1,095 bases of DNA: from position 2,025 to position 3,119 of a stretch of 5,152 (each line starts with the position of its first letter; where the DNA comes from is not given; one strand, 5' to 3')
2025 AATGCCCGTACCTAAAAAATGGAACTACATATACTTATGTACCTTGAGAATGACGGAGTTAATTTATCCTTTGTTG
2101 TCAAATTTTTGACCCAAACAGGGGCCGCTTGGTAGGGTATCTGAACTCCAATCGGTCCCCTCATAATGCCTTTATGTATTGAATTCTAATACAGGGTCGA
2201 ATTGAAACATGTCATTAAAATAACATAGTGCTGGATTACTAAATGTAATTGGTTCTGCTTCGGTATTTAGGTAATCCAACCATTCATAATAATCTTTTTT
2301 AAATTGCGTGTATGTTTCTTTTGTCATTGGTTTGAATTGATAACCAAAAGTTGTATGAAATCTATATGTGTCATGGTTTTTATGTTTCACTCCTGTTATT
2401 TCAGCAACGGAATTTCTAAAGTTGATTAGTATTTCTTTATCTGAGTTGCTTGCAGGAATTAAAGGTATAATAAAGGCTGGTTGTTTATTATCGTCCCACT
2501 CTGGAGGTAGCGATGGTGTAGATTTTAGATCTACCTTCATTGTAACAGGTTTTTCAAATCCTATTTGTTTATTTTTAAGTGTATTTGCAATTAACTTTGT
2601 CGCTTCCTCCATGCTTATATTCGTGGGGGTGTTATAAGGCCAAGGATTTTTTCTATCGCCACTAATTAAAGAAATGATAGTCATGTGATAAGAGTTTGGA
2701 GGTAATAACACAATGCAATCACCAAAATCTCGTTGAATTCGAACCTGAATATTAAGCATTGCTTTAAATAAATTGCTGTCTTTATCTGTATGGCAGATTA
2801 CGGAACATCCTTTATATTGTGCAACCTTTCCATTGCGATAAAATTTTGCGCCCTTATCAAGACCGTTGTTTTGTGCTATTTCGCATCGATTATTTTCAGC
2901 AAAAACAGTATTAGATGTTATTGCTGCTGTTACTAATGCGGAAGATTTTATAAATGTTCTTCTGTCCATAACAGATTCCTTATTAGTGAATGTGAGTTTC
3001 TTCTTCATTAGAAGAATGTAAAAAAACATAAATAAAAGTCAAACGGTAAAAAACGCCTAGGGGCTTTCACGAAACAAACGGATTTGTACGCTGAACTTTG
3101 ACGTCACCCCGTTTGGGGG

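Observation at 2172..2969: Tat-exported protein with the two H-x-T-x motifs of the 2H (LigT-like) phosphoesterase superfamily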

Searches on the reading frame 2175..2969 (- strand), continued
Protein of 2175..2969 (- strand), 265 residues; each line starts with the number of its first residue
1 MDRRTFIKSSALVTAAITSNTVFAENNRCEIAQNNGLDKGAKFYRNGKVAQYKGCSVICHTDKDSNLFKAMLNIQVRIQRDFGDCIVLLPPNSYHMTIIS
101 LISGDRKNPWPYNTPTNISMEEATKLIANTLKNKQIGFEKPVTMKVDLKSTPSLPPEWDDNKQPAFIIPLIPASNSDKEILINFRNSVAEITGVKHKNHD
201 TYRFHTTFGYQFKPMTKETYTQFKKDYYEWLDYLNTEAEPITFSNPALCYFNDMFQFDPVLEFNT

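Call 88: list_cluster_members(proteins=[P0001, P0003, P0006, P0007])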
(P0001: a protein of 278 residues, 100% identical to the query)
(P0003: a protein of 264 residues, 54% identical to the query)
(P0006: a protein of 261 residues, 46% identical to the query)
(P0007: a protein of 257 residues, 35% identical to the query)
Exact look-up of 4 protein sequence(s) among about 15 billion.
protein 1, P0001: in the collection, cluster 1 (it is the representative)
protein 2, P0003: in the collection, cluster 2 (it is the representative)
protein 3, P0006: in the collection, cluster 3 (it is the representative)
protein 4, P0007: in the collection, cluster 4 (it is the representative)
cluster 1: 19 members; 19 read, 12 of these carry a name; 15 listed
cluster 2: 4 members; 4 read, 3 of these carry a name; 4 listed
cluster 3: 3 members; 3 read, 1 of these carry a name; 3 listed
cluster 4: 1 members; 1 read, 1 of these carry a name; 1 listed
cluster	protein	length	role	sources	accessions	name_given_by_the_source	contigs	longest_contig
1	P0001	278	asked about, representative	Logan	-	-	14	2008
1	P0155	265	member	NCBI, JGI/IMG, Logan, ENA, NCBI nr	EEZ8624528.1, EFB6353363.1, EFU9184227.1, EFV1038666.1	DUF1868 domain-containing protein [Escherichia coli] | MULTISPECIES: DUF1868 domain-containing protein [Enterobacteriaceae]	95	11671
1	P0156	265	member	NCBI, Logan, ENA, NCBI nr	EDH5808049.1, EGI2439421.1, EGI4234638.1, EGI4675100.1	TPA: DUF1868 domain-containing protein [Salmonella enterica subsp. enterica serovar Agona] | DUF1868 domain-containing protein [Escherichia coli]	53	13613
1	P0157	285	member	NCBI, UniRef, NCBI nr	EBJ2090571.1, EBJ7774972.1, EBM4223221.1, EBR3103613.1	DUF1868 domain-containing protein [Escherichia coli] | DUF1868 domain-containing protein n=2 Tax=Enterobacterales TaxID=91347 ... | DUF1868 domain-containing protein [Salmonella enterica]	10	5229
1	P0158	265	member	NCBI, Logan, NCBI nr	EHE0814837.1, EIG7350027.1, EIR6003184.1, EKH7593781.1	DUF1868 domain-containing protein [Escherichia coli]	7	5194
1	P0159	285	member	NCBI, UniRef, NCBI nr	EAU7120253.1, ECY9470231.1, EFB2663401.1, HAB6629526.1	DUF1868 domain-containing protein [Escherichia coli] | DUF1868 domain-containing protein n=2 Tax=Enterobacteriaceae TaxID=543 ... | DUF1868 domain-containing protein [Salmonella enterica]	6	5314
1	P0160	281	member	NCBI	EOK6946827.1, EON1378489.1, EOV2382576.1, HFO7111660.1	TPA: DUF1868 domain-containing protein, partial [Escherichia coli]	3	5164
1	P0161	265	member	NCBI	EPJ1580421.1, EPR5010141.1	DUF1868 domain-containing protein [Escherichia coli]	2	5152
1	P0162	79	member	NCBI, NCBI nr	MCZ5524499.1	hypothetical protein O5964_30895, partial [Escherichia coli] | hypothetical protein [Escherichia coli]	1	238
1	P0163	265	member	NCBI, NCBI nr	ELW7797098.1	DUF1868 domain-containing protein [Escherichia coli]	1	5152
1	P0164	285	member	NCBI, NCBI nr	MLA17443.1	DUF1868 domain-containing protein [Escherichia coli]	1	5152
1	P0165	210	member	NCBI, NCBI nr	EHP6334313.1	DUF1868 domain-containing protein, partial [Escherichia coli] | DUF1868 domain-containing protein [Escherichia coli]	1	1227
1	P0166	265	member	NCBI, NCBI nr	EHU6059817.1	DUF1868 domain-containing protein [Escherichia coli]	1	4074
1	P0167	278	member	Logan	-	-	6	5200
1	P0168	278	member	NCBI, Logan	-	-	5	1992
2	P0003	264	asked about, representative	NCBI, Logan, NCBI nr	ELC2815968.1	DUF1868 domain-containing protein [Salmonella enterica]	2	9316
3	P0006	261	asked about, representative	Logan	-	-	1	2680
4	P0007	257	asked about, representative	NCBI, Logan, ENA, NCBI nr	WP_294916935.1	DUF1868 domain-containing protein [uncultured Neokomagataea sp.]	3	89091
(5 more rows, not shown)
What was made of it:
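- On PF08975 / DUF1868 (Atu0111, Mlr3352-like): NCBI names identical proteins DUF1868 (call 88).
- Checked: The longer ORF to 3029 (285 aa) and an ATG at 3008 (278 aa) are used by some annotations (call 88). Draft-assembly contigs of exactly 5152 bp carry this protein (call 88).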

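Call 91: search_protein_families(proteins=[L056:7790-9094:+, L069:8492-9973:+, L061:8433-9752:+, L017:1134-2459:-, L035:4979-6271:+, L038:1956-3350:+], library=ncbifam, max_evalue=1e-8)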
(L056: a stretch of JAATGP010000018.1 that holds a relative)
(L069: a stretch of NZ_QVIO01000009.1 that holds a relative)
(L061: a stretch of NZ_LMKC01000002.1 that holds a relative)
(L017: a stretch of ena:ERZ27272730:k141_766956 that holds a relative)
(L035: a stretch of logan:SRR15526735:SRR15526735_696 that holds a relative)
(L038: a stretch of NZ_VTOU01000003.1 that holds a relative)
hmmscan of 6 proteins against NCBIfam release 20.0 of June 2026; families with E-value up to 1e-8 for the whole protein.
L056:7790-9094:+ (435 aa): 5 families
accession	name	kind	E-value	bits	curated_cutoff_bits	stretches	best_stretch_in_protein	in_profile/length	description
TIGR00792.1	gph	subfamily_domain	1.5e-42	145.8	231.35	1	13-431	2-432/437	glycoside-pentoside-hexuronide (GPH):cation symporter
NF007237.0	PRK09669.1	subfamily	8.5e-31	107.1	610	1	13-433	12-442/461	putative symporter YagG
NF007749.0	PRK10429.1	equivalog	3.1e-24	85.6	456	2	263-432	271-446/473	melibiose:sodium transporter MelB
NF007353.0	PRK09848.1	equivalog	9.9e-19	67.4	528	1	12-430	10-438/457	glucuronide transporter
NF008526.0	PRK11462.1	equivalog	4.6e-16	58.6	836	1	13-432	12-441/460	glycoside-pentoside-hexuronide family transporter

L069:8492-9973:+ (494 aa): 12 families
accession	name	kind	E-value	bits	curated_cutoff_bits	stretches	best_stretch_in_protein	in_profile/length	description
TIGR00710.1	efflux_Bcr_CflA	subfamily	5.9e-43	147.7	200.9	1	109-456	5-356/385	Bcr/CflA family efflux MFS transporter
NF033134.0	cmlA_floR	equivalog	2.4e-31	109.5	450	1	117-460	15-362/388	CmlA/FloR family chloramphenicol efflux MFS transporter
NF008314.0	PRK11102.1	equivalog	4.9e-26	91.9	303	1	105-471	6-379/396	Bcr/CflA family multidrug efflux MFS transporter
NF008654.0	PRK11652.1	equivalog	3.2e-25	88.8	479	1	106-454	6-352/397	multidrug efflux MFS transporter EmrD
NF007782.0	PRK10473.1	subfamily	2.4e-24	86.1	417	1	146-468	42-361/394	MdtL family multidrug efflux MFS transporter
NF008270.1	PRK11043.1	equivalog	2.3e-22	79.7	430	1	147-474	45-371/382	purine nucleoside transporter PunC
NF041041.1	FslD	exception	8.1e-22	77.9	500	1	114-438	14-345/396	rhizoferrin import MFS transporter FslD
NF000219.1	FloR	exception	1.5e-19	70.5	700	1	109-485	11-389/404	chloramphenicol/florfenicol efflux MFS transporter FloR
NF053813.1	MFS_TcaB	equivalog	5.5e-16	58.3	475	1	113-443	10-345/396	putative multidrug effflux MFS transporter TcaB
TIGR00880.1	2_A_01_02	superfamily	1.3e-15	57.8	131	1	150-285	2-141/141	multidrug resistance protein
NF011932.2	PRK15403.1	equivalog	3.9e-12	46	700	1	147-345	50-251/402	multidrug efflux MFS transporter MdtM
NF052292.1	efflux_CraA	equivalog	3.5e-11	42.8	725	1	142-377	46-287/409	chloramphenicol efflux MFS transporter CraA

L061:8433-9752:+ (440 aa): 1 family
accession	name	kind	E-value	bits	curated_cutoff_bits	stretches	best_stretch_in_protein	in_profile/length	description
TIGR00792.1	gph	subfamily_domain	6.9e-15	54.6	231.35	1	41-360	3-332/437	glycoside-pentoside-hexuronide (GPH):cation symporter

L017:1134-2459:- (441 aa): 5 families
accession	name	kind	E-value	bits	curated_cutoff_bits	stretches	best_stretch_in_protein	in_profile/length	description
TIGR00792.1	gph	subfamily_domain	2.2e-43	148.5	231.35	1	18-428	3-415/437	glycoside-pentoside-hexuronide (GPH):cation symporter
NF007237.0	PRK09669.1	subfamily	3.3e-30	105.1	610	1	17-403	12-398/461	putative symporter YagG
NF007749.0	PRK10429.1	equivalog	9.9e-27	93.8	456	1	18-427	10-427/473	melibiose:sodium transporter MelB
NF007353.0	PRK09848.1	equivalog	7.1e-21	74.5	528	1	17-422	11-417/457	glucuronide transporter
NF008526.0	PRK11462.1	equivalog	7.7e-20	71.1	836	1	17-397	12-391/460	glycoside-pentoside-hexuronide family transporter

L035:4979-6271:+ (430 aa): 14 families
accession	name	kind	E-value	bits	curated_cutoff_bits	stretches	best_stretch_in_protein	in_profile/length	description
TIGR00710.1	efflux_Bcr_CflA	subfamily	1.6e-44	152.9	200.9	1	43-413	5-376/385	Bcr/CflA family efflux MFS transporter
NF008314.0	PRK11102.1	equivalog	1e-33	117.2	303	1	40-415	7-385/396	Bcr/CflA family multidrug efflux MFS transporter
NF008654.0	PRK11652.1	equivalog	2.9e-29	102.2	479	1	41-422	7-386/397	multidrug efflux MFS transporter EmrD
NF053813.1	MFS_TcaB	equivalog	1.7e-27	96.2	475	1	46-379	9-345/396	putative multidrug effflux MFS transporter TcaB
NF041041.1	FslD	exception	2.9e-27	95.9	500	1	54-375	21-346/396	rhizoferrin import MFS transporter FslD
NF033134.0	cmlA_floR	equivalog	3.4e-27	95.9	450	1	56-414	23-379/388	CmlA/FloR family chloramphenicol efflux MFS transporter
NF008270.1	PRK11043.1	equivalog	2.6e-24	86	430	1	61-417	23-378/382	purine nucleoside transporter PunC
NF007782.0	PRK10473.1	subfamily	7.5e-24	84.5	417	1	60-415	20-372/394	MdtL family multidrug efflux MFS transporter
TIGR00880.1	2_A_01_02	superfamily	6.6e-19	68.4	131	1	83-218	2-141/141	multidrug resistance protein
NF000219.1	FloR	exception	5.7e-16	58.8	700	1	62-415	36-384/404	chloramphenicol/florfenicol efflux MFS transporter FloR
NF011931.1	PRK15402.1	subfamily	6.9e-15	54.8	439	1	46-315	10-284/401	MdfA family multidrug efflux MFS transporter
NF011932.2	PRK15403.1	equivalog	1.9e-14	53.7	700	1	79-282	49-252/402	multidrug efflux MFS transporter MdtM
NF052292.1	efflux_CraA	equivalog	2.1e-14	53.4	725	1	41-327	11-301/409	chloramphenicol efflux MFS transporter CraA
TIGR00895.1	2A0115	subfamily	9.1e-09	34.7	418.55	1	78-148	55-125/398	aromatic acid/H+ symport family MFS transporter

L038:1956-3350:+ (465 aa): 2 families
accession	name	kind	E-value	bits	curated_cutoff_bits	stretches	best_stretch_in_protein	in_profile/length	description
TIGR00792.1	gph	subfamily_domain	5.6e-19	68.1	231.35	1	49-422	2-381/437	glycoside-pentoside-hexuronide (GPH):cation symporter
NF007237.0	PRK09669.1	subfamily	6.7e-10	38.2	610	1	50-428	13-395/461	putative symporter YagG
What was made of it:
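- MFS partners are GPH sugar symporters (call 91). Some linked MFS transporters resemble the Bcr/CflA group, with a weak hit to the nucleoside transporter PunC (call 91).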

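Call 98: get_annotated_region(hit=H63, flank=5000)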
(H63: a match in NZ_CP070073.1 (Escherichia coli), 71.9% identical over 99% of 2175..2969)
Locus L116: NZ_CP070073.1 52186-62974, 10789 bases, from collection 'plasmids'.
description: Escherichia coli strain FDAARGOS_1287 plasmid unnamed3, complete sequence
organism: Escherichia coli (NCBI taxid 562)
taxonomy: Bacteria; Pseudomonadota; Gammaproteobacteria; Enterobacterales; Enterobacteriaceae; Escherichia; Escherichia coli
host: -; source: Homo sapiens; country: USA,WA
typing (MOB-suite, as given by PLSDB): conjugative; replicon IncFIA; relaxase MOBF; mating-pair formation MPF_F
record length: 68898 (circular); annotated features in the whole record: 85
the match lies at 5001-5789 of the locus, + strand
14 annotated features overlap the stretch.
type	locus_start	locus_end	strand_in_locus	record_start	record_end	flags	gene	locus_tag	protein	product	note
CDS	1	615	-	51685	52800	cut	-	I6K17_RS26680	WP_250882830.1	YcaO-like family protein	-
CDS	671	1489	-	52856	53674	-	-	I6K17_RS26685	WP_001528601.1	SagB/ThcOx family dehydrogenase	-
CDS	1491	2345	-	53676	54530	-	-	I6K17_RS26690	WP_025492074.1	McbB family protein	-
CDS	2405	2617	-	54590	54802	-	-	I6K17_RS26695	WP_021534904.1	microcin B17 family TOMM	-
CDS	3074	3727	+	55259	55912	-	-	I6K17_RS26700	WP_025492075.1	type II CAAX endopeptidase family protein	GO:0071586 - CAAX-box protein processing [Evidence IEA]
CDS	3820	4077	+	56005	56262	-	pemI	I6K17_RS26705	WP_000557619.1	type II toxin-antitoxin system antitoxin PemI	-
CDS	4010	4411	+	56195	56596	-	pemK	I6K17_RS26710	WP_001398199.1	type II toxin-antitoxin system PemK/MazF family toxin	-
CDS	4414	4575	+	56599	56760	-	-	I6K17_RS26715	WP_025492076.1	Rop family plasmid primer RNA-binding protein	-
CDS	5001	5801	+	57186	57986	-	-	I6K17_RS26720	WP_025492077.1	DUF1868 domain-containing protein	-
CDS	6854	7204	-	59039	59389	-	-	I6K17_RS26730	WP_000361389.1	plasmid partitioning/stability family protein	-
CDS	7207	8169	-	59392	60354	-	parM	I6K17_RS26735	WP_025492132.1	plasmid segregation protein ParM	-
CDS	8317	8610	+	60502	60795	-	-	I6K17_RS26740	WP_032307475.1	hypothetical protein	-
CDS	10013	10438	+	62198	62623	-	-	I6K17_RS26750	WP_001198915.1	antirestriction protein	-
CDS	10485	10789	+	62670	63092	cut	-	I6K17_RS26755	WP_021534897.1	DUF1380 family protein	-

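Call 100: fold_search(model_id=the predicted structure, library=afdb50)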
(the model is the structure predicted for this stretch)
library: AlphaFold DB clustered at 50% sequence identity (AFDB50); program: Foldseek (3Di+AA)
matches with E <= 10: 1933; with E <= 0.001: 787
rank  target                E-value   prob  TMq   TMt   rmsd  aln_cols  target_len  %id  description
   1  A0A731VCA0            4.9e-47  1.00  0.92  0.85   5.0       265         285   98  DUF1868 domain-containing protein [Salmonella typhimurium]
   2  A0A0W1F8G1            4.3e-20  1.00  0.74  0.82  13.3       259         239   26  DUF1868 domain-containing protein
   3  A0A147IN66            6.2e-19  1.00  0.74  0.80   4.3       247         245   26  DUF1868 domain-containing protein [Sphingomonas sanguinis]
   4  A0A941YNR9            7.0e-19  1.00  0.75  0.73  20.6       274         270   27  DUF1868 domain-containing protein
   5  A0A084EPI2            1.5e-18  1.00  0.74  0.75  22.6       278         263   27  DUF1868 domain-containing protein [Sphingobium yanoikuyae]
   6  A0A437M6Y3            3.2e-18  1.00  0.75  0.74  16.5       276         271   29  DUF1868 domain-containing protein [Sphingomonas crocodyli]
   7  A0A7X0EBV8            3.4e-18  1.00  0.74  0.72  21.7       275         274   27  DUF1868 domain-containing protein [Nitrospirillum iridis]
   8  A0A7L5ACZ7            5.4e-18  1.00  0.75  0.67  23.6       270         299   25  DUF1868 domain-containing protein
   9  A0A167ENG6            6.8e-18  1.00  0.75  0.85   3.7       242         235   28  DUF1868 domain-containing protein [Sugiyamaella lignohabitans]
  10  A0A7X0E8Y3            8.0e-18  1.00  0.75  0.75  13.9       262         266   29  DUF1868 domain-containing protein
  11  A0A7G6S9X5            1.3e-17  1.00  0.76  0.77  22.2       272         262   25  DUF1868 domain-containing protein
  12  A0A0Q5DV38            1.8e-17  1.00  0.76  0.74  19.8       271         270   25  DUF1868 domain-containing protein
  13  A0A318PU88            3.7e-17  1.00  0.74  0.77  12.8       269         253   22  DUF1868 domain-containing protein [Gluconacetobacter entanii]
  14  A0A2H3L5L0            5.2e-17  1.00  0.74  0.86   1.8       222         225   24  DUF1868 domain-containing protein [Candidatus Chloroploca asiatica]
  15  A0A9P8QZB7            5.9e-17  1.00  0.74  0.75  20.9       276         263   22  DUF1868 domain-containing protein [Trichoderma cornu-damae]
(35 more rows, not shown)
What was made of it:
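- Mlr3352 is among the AFDB hits (call 100).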

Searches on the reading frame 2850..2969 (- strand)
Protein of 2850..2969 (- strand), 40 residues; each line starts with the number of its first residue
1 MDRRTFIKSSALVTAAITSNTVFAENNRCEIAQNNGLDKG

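Call 92: search_protein_families(proteins=[window:2850-2969:-], library=ncbifam, max_evalue=10)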
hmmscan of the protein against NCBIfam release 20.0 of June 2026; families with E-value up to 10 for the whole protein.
seq(40 aa): 2 families
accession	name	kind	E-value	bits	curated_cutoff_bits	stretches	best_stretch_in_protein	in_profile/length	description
TIGR01409.1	TAT_signal_seq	domain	0.05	14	16.7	1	2-18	2-18/29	twin-arginine translocation signal domain-containing protein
NF038296.1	HisXaaSer_A2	equivalog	0.11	13.5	48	1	1-33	1-33/96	His-Xaa-Ser repeat protein HxsA2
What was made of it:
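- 2898..2969 (-): Predicted twin-arginine signal peptide, residues 1-24 (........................, predicted cleavage VFA|E). TIGR01409 14 bits, below the 16.7 cut-off (call 92).
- On Tat (twin-arginine) substrates: TIGR01409 14.0 bits against a cut-off of 16.7 (call 92).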
